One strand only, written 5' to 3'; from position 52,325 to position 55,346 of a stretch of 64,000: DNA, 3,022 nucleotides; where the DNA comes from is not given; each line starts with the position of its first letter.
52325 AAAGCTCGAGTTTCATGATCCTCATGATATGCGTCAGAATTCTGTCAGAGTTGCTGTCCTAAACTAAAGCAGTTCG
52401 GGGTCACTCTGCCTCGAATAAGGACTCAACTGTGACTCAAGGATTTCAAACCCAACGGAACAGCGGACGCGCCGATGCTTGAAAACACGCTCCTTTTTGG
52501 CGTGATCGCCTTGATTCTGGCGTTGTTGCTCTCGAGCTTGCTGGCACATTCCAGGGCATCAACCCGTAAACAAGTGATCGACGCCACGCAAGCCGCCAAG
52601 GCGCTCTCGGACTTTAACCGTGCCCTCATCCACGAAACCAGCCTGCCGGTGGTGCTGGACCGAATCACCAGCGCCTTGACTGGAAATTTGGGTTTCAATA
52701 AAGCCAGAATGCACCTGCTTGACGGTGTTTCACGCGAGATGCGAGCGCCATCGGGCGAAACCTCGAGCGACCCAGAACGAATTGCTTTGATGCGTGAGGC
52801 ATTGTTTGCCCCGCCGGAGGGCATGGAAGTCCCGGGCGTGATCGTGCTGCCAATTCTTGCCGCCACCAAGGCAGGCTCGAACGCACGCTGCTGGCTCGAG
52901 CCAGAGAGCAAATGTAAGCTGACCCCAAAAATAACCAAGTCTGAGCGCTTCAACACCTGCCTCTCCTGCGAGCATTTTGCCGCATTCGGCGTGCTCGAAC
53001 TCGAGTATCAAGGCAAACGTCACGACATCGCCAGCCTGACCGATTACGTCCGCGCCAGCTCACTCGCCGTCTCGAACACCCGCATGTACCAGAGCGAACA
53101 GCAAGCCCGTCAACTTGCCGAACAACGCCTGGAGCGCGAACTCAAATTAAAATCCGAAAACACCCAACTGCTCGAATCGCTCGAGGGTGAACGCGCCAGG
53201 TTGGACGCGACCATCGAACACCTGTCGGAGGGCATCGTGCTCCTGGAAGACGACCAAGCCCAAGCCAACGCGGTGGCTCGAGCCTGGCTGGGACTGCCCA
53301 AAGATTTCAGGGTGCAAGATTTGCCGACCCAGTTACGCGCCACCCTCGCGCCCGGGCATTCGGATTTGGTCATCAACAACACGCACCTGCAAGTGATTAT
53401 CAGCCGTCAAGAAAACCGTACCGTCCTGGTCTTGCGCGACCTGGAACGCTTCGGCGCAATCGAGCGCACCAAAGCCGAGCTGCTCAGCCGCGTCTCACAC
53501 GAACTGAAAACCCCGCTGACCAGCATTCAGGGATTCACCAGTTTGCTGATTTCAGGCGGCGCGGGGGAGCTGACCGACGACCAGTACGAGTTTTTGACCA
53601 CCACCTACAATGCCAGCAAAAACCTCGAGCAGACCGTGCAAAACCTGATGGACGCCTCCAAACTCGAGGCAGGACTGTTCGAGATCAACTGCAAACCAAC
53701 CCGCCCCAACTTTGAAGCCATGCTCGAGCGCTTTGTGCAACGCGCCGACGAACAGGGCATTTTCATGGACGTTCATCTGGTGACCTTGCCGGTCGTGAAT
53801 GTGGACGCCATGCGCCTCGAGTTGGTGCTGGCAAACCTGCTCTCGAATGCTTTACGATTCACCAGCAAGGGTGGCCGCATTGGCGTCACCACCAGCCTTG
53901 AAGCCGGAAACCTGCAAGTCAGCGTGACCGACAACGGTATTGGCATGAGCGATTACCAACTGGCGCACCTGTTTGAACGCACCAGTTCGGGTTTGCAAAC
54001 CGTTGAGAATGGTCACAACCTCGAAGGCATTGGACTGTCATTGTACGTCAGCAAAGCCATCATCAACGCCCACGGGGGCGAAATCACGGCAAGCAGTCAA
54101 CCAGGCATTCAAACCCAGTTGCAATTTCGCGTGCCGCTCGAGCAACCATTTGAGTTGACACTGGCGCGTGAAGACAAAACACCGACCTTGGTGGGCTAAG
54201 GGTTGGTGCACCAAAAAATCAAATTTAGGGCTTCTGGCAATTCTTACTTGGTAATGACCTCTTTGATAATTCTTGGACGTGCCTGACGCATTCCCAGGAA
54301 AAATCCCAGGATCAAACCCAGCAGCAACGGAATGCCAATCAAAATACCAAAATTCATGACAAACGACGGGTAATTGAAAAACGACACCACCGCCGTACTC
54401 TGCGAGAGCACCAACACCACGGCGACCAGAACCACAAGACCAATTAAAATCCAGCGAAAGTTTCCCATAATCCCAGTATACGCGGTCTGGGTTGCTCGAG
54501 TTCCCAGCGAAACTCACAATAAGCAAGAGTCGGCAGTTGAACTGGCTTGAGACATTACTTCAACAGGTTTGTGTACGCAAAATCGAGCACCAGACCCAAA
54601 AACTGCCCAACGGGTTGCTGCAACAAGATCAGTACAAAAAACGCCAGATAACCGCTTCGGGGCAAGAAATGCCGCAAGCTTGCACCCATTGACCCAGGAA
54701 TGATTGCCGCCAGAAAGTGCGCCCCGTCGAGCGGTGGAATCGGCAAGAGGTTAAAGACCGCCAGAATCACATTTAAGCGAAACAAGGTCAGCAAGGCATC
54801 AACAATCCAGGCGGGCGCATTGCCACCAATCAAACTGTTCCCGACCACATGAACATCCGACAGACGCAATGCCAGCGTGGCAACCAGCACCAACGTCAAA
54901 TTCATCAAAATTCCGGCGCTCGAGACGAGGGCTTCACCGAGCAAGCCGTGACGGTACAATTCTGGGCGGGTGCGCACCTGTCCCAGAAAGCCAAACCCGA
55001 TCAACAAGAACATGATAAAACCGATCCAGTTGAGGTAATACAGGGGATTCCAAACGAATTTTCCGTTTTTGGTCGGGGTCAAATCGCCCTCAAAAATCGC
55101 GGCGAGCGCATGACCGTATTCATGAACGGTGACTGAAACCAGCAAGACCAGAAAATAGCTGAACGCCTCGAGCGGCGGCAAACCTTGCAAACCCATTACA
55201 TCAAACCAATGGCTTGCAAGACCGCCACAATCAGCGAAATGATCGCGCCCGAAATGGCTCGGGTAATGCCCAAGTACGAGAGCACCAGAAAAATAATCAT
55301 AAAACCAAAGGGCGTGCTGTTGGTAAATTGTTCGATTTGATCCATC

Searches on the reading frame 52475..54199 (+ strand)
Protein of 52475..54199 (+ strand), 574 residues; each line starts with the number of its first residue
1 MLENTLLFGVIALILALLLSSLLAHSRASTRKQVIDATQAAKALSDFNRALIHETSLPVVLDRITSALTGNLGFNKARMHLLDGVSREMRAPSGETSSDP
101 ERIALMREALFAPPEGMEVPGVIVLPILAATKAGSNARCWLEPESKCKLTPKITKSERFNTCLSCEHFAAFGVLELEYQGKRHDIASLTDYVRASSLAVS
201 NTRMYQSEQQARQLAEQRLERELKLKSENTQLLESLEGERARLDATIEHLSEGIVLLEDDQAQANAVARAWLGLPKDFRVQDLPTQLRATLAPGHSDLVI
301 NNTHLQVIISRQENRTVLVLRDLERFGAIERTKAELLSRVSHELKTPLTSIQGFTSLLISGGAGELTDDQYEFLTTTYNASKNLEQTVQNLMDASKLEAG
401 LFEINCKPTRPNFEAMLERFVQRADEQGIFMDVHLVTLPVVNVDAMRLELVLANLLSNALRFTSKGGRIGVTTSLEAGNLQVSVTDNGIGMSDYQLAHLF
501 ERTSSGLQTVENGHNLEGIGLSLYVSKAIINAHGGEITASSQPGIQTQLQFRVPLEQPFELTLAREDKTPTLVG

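Call 8: search_protein_families(library=pfam, proteins=[window:52475-54199:+])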
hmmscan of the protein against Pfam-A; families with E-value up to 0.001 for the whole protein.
window:52475-54199:+ (574 aa): 2 families
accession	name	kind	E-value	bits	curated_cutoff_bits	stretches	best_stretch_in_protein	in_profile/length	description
PF02518.31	HATPase_c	-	1.9e-23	83.5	26.4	1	444-556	2-110/111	Histidine kinase-, DNA gyrase B-, and HSP90-like ATPase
PF00512.31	HisKA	-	1.5e-15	57.4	26.9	1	333-400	2-66/66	His Kinase A (phospho-acceptor) domain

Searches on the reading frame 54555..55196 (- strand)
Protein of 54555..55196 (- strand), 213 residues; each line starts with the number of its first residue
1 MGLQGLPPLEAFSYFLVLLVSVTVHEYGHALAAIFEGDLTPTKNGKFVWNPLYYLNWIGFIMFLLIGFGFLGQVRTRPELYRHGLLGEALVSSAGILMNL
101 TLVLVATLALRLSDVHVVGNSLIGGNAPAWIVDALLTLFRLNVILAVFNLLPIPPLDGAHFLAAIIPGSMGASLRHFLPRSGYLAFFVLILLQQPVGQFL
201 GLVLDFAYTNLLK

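Call 8: search_protein_families(library=pfam, proteins=[window:54555-55196:-])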
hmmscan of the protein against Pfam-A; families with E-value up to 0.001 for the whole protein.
window:54555-55196:- (213 aa): 1 family
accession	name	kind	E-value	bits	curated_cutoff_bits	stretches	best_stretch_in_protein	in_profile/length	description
PF02163.28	Peptidase_M50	-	4.5e-13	49.5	27.2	1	15-175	3-203/221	Peptidase family M50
